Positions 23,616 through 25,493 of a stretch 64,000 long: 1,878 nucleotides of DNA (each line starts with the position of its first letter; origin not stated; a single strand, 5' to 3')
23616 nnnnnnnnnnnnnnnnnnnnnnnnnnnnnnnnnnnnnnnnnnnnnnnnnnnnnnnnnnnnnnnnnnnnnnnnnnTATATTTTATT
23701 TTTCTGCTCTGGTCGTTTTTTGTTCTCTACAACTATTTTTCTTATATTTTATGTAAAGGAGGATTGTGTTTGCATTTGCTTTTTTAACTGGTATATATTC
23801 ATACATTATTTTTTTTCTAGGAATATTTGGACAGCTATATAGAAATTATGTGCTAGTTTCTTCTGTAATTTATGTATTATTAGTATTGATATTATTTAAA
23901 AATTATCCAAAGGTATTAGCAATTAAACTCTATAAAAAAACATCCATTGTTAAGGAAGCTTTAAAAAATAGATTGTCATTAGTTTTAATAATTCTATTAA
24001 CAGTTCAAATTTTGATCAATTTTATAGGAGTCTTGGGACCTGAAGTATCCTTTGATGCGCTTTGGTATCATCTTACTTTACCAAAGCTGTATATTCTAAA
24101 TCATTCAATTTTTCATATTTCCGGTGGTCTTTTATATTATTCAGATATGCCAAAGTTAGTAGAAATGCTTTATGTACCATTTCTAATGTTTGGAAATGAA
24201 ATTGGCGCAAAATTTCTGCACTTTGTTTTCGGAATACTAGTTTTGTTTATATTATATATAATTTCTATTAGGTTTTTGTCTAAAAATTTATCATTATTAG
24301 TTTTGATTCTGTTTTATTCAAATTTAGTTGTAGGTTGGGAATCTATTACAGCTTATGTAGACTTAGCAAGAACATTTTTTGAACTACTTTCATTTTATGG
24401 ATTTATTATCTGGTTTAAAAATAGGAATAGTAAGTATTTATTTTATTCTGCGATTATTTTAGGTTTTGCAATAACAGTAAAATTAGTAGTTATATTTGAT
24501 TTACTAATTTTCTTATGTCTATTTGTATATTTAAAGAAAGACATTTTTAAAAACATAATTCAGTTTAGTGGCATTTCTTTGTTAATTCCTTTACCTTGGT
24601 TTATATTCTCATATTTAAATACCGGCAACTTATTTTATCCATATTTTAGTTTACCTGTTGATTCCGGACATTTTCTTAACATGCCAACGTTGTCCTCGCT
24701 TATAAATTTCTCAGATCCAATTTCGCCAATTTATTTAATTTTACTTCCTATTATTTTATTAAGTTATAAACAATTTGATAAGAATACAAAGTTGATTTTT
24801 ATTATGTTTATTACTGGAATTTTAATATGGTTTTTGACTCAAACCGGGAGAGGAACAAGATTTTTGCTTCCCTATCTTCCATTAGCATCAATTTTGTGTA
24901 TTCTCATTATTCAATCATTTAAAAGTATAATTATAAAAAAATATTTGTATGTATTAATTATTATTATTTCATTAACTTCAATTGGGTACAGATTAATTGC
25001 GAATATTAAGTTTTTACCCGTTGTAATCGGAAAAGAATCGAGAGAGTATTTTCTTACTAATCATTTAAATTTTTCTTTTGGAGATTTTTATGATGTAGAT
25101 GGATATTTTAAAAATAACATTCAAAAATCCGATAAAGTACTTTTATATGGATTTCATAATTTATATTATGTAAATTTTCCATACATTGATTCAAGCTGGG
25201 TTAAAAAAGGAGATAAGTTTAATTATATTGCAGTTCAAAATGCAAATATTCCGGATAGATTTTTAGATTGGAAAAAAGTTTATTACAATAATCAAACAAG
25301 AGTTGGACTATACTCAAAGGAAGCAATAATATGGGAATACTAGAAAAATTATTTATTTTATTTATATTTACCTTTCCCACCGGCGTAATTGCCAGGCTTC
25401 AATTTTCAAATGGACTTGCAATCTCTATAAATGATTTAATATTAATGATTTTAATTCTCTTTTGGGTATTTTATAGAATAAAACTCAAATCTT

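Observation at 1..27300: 27-kb glycosylation island with an unusual density of GT-C-type membrane glycosyltransferases and polyprenyl-P-sugar synthases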

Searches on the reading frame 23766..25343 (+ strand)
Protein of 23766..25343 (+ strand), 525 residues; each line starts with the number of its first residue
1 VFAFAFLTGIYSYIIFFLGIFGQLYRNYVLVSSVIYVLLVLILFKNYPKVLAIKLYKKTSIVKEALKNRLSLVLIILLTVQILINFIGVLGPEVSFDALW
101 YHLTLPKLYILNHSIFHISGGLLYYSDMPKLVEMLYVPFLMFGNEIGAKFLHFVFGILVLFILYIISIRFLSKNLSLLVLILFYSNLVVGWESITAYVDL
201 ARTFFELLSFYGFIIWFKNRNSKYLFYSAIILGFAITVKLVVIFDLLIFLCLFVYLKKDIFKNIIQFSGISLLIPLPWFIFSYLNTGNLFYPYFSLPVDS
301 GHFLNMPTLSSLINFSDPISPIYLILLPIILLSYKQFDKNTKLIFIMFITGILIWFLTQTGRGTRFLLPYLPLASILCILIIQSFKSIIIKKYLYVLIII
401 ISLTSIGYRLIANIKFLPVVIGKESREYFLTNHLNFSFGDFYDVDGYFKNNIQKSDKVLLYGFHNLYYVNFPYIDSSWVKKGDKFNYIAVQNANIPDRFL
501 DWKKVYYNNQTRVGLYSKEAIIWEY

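Call 4: search_protein_families(library=pfam, proteins=[window:23766-25343:+], max_evalue=0.01)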
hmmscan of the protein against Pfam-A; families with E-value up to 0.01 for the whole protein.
window:23766-25343:+ (525 aa): 1 family
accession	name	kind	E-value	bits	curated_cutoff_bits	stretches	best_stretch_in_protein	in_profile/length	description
PF13231.12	PMT_2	-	0.0044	17.7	26.1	1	144-271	20-150/160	Dolichyl-phosphate-mannose-protein mannosyltransferase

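Call 8: search_protein_families(library=ncbifam, proteins=[window:23766-25343:+], max_evalue=0.1)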
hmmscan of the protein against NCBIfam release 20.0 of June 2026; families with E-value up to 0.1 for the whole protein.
window:23766-25343:+ (525 aa): 1 family
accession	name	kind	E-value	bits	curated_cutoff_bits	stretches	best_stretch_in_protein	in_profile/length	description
NF047440.1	LA3751_2_3_fam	subfamily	0.00098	18.1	200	1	108-417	62-386/460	LA_3751/LA_3752 family putative glycosyltransferase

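Call 12: search_solved_structures(query=window:23766-25343:+, max_evalue=10)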
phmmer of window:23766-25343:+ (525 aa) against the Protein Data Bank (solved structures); distinct sequences matched with E-value up to 10: 3.
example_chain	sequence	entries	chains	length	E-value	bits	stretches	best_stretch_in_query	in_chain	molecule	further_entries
3jtp_A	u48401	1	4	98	0.055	15.4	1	436-477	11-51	Adapter protein mecA 1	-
5y8f_A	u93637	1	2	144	1.3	10.9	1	408-449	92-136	Sefir domain protein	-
5y8e_A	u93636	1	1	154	1.4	10.8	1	408-449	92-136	Sefir domain protein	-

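Call 18: find_homologous_proteins(query=window:23766-25343:+)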
Query window:23766-25343:+ (525 aa): 1398 proteins with E <= 0.001 among 8000 candidates; the best 120 are listed.
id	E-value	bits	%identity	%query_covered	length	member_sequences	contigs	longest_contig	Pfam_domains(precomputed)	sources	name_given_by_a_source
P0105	0.0e+0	1118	100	100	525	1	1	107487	PF26626.1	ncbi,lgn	-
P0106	1.2e-187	643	58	100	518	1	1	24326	-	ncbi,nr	ncbi:MAG TPA: glycosyltransferase family 39 protein [Candidatus Sulfotelmatobacter sp.]|nr:glycosylt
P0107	2.4e-185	635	57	100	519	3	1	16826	-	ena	-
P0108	8.6e-178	610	56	100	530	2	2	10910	-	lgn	-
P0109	5.2e-177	608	55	100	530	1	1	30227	PF13231.13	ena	-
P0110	9.9e-177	607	54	100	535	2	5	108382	PF26626.1,PF13231.13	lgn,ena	-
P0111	2.0e-176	606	55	100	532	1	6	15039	PF26626.1,PF13231.13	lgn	-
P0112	2.6e-176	606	55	100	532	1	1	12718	PF02366.25,PF13231.13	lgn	-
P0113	3.6e-176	605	53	100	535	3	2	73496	PF02366.25,PF13231.13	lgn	-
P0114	2.9e-175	602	55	100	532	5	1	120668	PF13231.13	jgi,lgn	jgi:hypothetical protein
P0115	6.7e-173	594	54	100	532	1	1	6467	PF13231.13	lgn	-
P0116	1.5e-172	593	54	100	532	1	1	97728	PF13231.13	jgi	jgi:hypothetical protein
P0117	4.1e-172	592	53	100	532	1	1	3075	PF13231.13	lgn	-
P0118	4.8e-171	588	54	100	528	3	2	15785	PF13231.13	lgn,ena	-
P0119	9.3e-171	587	53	100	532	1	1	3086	PF13231.13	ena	-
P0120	6.3e-170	585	53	100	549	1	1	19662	PF13231.13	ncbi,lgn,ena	-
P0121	1.0e-169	584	53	100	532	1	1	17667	PF13231.13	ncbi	-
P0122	2.6e-169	583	53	100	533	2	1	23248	PF13231.13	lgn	-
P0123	3.1e-169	582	52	100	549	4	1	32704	PF13231.13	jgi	-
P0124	5.0e-169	582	54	100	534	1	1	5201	PF13231.13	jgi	jgi:hypothetical protein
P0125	1.1e-168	580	54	100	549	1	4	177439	PF13231.13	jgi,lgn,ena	-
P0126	1.3e-168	580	52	100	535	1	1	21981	PF02366.25,PF13231.13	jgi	-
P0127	1.4e-168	580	55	100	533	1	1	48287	PF13231.13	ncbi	-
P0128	2.1e-168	580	56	99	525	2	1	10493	PF13231.13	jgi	-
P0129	2.2e-168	579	53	100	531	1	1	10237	PF13231.13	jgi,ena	-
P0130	2.2e-168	579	52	100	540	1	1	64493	PF02366.25,PF13231.13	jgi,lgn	jgi:hypothetical protein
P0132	1.9e-167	576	53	100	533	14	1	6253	PF13231.13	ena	-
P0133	2.1e-167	576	54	100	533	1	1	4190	PF13231.13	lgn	-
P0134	3.1e-167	576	53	100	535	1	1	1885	PF13231.13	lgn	-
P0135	4.0e-167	575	54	100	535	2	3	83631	PF13231.13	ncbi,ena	-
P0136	4.0e-167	575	55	99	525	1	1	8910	PF02366.25,PF26626.1,PF13231.13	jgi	jgi:hypothetical protein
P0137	4.1e-167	575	52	100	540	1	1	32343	PF02366.25,PF26626.1,PF13231.13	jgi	jgi:hypothetical protein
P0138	8.0e-167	574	54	100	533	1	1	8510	PF13231.13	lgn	-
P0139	1.8e-166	573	53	100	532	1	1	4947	PF13231.13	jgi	-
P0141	3.6e-166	572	53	100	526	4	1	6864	PF13231.13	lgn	-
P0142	2.3e-165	569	53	100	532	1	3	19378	PF13231.13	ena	-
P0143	3.8e-165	569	54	99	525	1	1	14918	PF13231.13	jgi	jgi:hypothetical protein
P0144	8.6e-165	568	55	99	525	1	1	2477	PF02366.25,PF13231.13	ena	-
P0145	8.7e-165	568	51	100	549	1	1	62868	PF02366.25,PF13231.13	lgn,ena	-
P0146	1.3e-164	567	50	100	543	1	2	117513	PF13231.13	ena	-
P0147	1.8e-164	567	53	100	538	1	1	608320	PF13231.13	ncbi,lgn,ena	-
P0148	6.8e-164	565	53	100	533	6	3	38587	PF02366.25,PF13231.13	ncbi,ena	ncbi:MAG: glycosyltransferase family 39 protein [Patescibacteria group bacterium]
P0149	7.1e-164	565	53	100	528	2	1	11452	PF13231.13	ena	-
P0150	1.8e-163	563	52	100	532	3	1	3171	PF13231.13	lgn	-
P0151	2.0e-163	563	52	100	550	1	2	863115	PF13231.13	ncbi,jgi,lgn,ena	-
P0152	1.2e-162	561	51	100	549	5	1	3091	PF13231.13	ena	-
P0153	1.3e-162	560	55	100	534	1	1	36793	PF13231.13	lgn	-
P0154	1.6e-162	560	51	100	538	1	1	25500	PF13231.13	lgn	-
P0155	2.0e-162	560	53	100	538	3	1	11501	PF13231.13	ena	-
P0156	6.8e-162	558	55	90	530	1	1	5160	PF13231.13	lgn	-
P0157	9.6e-162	558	52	98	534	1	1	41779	PF13231.13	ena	-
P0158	1.5e-161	557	51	100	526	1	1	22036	PF13231.13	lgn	-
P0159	1.5e-161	557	53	100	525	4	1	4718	PF13231.13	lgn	-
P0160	3.9e-161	556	53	100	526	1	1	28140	PF13231.13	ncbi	-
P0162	4.6e-161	555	52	100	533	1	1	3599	PF02366.25,PF13231.13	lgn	-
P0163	5.3e-161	555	52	100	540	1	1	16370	PF02366.25,PF13231.13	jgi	-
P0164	7.3e-161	555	51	100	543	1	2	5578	PF13231.13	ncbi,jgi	-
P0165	8.5e-161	554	52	100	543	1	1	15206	PF13231.13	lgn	-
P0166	9.7e-161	554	51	100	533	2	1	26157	PF13231.13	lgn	-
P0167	1.0e-160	554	52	99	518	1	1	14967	PF13231.13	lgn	-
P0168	1.7e-160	553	51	100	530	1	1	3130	PF26626.1,PF13231.13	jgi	-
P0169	1.7e-160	553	50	100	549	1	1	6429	PF13231.13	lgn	-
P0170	5.5e-160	552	52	100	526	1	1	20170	PF13231.13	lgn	-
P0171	5.8e-160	552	51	100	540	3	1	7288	PF13231.13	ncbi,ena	-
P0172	6.9e-160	551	54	99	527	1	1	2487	PF13231.13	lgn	-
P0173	7.6e-160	551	52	99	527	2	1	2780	PF13231.13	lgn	-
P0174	9.5e-160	551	50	100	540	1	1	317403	PF13231.13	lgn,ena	-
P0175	1.0e-159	551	51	100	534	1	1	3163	PF13231.13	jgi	-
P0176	1.8e-159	550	51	100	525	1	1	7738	PF13231.13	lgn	-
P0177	2.3e-159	550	50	100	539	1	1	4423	PF26626.1,PF13231.13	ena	-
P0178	3.2e-159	549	53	100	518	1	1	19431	PF26626.1,PF13231.13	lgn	-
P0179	6.3e-159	548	53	100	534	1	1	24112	PF13231.13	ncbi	-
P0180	1.3e-158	547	52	100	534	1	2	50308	PF13231.13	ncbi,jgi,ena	-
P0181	1.5e-158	547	51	99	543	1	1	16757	PF02366.25,PF13231.13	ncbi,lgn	-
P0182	1.6e-158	547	51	100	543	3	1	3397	PF13231.13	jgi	jgi:hypothetical protein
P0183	2.3e-158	546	50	100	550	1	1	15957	PF13231.13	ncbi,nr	ncbi:MAG: glycosyltransferase family 39 protein [Patescibacteria group bacterium]|nr:glycosyltransfe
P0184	3.3e-158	546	52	100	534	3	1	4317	PF13231.13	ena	-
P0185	6.4e-158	545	53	100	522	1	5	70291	PF13231.13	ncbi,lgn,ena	-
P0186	6.8e-158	545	51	100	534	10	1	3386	PF13231.13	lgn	-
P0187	6.9e-158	545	49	100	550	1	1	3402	PF13231.13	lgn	-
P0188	7.3e-158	545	50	100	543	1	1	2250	PF13231.13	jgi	jgi:hypothetical protein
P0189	8.1e-158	545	50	100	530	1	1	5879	PF13231.13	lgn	-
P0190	9.0e-158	544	52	100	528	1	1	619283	PF13231.13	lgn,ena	-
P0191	9.4e-158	544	52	100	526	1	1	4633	PF13231.13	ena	-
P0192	1.3e-157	544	50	100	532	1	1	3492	PF26626.1,PF13231.13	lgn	-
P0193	2.0e-157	543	52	100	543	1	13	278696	PF13231.13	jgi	jgi:4-amino-4-deoxy-L-arabinose transferase-like glycosyltransferase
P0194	2.1e-157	543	50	98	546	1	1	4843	PF13231.13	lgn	-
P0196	3.0e-157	543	51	100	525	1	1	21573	PF13231.13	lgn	-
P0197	3.3e-157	543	49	100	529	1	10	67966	PF13231.13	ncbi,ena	-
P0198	4.0e-157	542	50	99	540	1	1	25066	PF11028.15,PF13231.13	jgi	-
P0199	5.4e-157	542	52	100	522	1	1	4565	PF13231.13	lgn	-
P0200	7.4e-157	541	50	100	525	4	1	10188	PF13231.13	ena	-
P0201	1.3e-156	541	50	100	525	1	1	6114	PF26626.1,PF13231.13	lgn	-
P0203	1.7e-156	540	49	100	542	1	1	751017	PF13231.13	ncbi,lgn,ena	-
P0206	2.1e-156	540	50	100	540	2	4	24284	PF13231.13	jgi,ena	jgi:hypothetical protein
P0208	2.8e-156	540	51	100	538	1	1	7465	PF13231.13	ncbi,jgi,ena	-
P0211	3.3e-156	539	51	100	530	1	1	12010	PF26626.1,PF13231.13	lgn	-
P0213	6.4e-156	538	51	100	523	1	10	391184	PF26626.1,PF13231.13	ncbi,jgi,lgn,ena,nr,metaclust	ncbi:MAG: hypothetical protein A3B38_01715 [Candidatus Levybacteria bacterium RIFCSPLOWO2_01_FULL_36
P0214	7.0e-156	538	51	100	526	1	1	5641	PF13231.13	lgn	-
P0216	9.4e-156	538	50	100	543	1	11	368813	PF02366.25,PF26626.1,PF13231.13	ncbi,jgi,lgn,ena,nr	ncbi:MAG TPA: glycosyltransferase family 39 protein [Patescibacteria group bacterium]|jgi:hypothetic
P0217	9.9e-156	538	51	100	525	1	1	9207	PF13231.13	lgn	-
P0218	1.0e-155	538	50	100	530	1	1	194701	PF13231.13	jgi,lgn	jgi:hypothetical protein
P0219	2.3e-155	537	50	100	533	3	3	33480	PF13231.13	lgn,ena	-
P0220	2.9e-155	536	52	99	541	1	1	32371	PF13231.13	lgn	-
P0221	3.5e-155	536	51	100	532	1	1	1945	PF13231.13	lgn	-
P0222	3.7e-155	536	50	100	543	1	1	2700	PF02366.25,PF13231.13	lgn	-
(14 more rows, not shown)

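Call 45: find_related_loci(query=A3, collection=genome_contigs, flank=10000)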
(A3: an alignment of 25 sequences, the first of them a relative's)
Query A3 (525 aa) in genome_contigs; peptide patterns used: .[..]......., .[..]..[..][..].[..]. (x = any residue, [..] = any of these).
253 stretches matched a pattern; 194 encode a relative of the query (tblastn E <= 1e-3); the best 80 are kept; 80 distinct loci.
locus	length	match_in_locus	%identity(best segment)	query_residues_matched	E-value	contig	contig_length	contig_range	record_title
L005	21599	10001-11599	54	1-525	2e-177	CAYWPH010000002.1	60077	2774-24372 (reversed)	MAG TPA_asm: uncultured Gammaproteobacteria bacterium isolate SRP302447_co3_825 genome assembly, contig: NODE_1377_lengt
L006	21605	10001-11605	54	1-525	5e-176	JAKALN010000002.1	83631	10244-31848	MAG: bacterium isolate WY5.bin128 NODE_426_length_83631_cov_8.669716, whole genome shotgun sequence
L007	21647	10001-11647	51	1-525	2e-175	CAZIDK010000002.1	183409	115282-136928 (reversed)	MAG TPA_asm: uncultured Gammaproteobacteria bacterium isolate SRP302447_co4_23 genome assembly, contig: NODE_260_length_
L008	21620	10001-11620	52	1-525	5e-171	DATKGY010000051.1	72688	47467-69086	MAG TPA_asm: Patescibacteria group bacterium isolate SMAG_U14563 k141_42636, whole genome shotgun sequence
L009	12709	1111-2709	53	1-525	2e-168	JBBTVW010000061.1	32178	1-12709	MAG: Patescibacteria group bacterium isolate H43-bin095_1 H43_bin095_1_000000000061, whole genome shotgun sequence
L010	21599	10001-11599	55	1-525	2e-168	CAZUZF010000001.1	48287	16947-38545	MAG TPA_asm: uncultured Gammaproteobacteria bacterium isolate binchicken_co38_1268 genome assembly, contig: NODE_1600_le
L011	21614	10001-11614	53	1-525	2e-166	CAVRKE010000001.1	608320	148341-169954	MAG: Candidatus Levybacteria bacterium isolate MFD01476.bin.1.95 genome assembly, contig: contig_20563, whole genome sho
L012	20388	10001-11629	50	1-525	1e-165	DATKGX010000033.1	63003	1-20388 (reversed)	MAG TPA_asm: Patescibacteria group bacterium isolate SMAG_U14562 k141_62290, whole genome shotgun sequence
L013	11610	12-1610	50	1-518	6e-165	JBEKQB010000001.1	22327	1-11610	MAG: Candidatus Levyibacteriota bacterium isolate SPRUCE 478 SPRUCE_478_1, whole genome shotgun sequence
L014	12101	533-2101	53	1-523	6e-163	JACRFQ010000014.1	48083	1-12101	MAG: Candidatus Levyibacteriota bacterium isolate NC_groundwater_1729_Pr3_B-0.1um_34_132 SR-2_scaffold_141_614517, whole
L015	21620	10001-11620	50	1-525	3e-161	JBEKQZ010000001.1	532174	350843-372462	MAG: Candidatus Levyibacteriota bacterium isolate SPRUCE 49 SPRUCE_49_1, whole genome shotgun sequence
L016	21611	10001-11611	52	1-525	3e-161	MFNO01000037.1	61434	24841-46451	MAG: Candidatus Levybacteria bacterium RIFCSPHIGHO2_01_FULL_38_26 rifcsphigho2_01_scaffold_861, whole genome shotgun seq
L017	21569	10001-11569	51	1-525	4e-159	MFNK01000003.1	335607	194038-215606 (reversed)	MAG: Candidatus Levybacteria bacterium RIFCSPHIGHO2_01_FULL_36_15b rifcsphigho2_01_scaffold_16, whole genome shotgun seq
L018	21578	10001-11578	51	1-525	1e-158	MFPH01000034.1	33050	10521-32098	MAG: Candidatus Levybacteria bacterium RIFCSPLOWO2_12_FULL_37_14 rifcsplowo2_12_scaffold_2655, whole genome shotgun sequ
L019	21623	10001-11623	49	1-525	7e-158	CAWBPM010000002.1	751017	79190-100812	MAG: Candidatus Levybacteria bacterium isolate MFD01476.bin.1.72 genome assembly, contig: contig_44254, whole genome sho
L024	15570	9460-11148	49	1-525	5e-156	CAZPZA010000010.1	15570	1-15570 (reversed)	MAG TPA_asm: uncultured Gammaproteobacteria bacterium isolate binchicken_co21_463 genome assembly, contig: NODE_2354_len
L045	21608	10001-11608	48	1-519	1e-147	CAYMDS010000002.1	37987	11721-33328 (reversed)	MAG TPA_asm: uncultured Gammaproteobacteria bacterium isolate SRP192515_co2_133 genome assembly, contig: NODE_746_length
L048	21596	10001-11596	47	1-525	1e-146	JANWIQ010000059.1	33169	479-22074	MAG: Candidatus Paceibacterota bacterium isolate CRAIB_MAG45 c_000000068368, whole genome shotgun sequence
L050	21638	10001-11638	45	1-525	2e-146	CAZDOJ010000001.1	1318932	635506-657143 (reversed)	MAG TPA_asm: uncultured Gammaproteobacteria bacterium isolate SRP292972_co3_93 genome assembly, contig: NODE_1_length_13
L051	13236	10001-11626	46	1-525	5e-146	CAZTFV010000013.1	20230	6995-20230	MAG TPA_asm: uncultured Gammaproteobacteria bacterium isolate SRP269290_co1_791 genome assembly, contig: NODE_3283_lengt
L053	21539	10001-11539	50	1-519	2e-145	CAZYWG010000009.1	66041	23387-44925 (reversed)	MAG TPA_asm: uncultured Gammaproteobacteria bacterium isolate SRP200132_co1_187 genome assembly, contig: NODE_604_length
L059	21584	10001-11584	47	1-519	1e-144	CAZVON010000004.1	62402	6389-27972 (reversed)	MAG TPA_asm: uncultured Gammaproteobacteria bacterium isolate SRP269290_co3_805 genome assembly, contig: NODE_352_length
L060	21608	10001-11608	49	1-518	7e-145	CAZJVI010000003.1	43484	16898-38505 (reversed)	MAG TPA_asm: uncultured Gammaproteobacteria bacterium isolate binchicken_co50_326 genome assembly, contig: NODE_838_leng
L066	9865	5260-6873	48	1-517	4e-142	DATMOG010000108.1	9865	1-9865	MAG TPA_asm: Candidatus Sulfotelmatobacter sp. isolate SMAG_U12870 k141_1216020, whole genome shotgun sequence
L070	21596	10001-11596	44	1-525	2e-140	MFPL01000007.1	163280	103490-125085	MAG: Candidatus Levybacteria bacterium RIFCSPLOWO2_12_FULL_41_12 rifcsplowo2_12_scaffold_280, whole genome shotgun seque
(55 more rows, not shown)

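Call 93: search_protein_families(library=pfam, proteins=[L070:1516-3381:-], max_evalue=0.1)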
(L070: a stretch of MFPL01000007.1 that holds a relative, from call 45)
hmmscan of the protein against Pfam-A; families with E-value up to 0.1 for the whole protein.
L070:1516-3381:- (622 aa): 2 families
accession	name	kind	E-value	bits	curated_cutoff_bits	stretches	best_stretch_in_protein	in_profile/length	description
PF10131.15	PTPS_related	-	1.2e-07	31.1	26.4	1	125-432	3-299/621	6-pyruvoyl-tetrahydropterin synthase related domain; membrane protein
PF13231.12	PMT_2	-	0.0017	19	26.1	1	128-283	6-155/160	Dolichyl-phosphate-mannose-protein mannosyltransferase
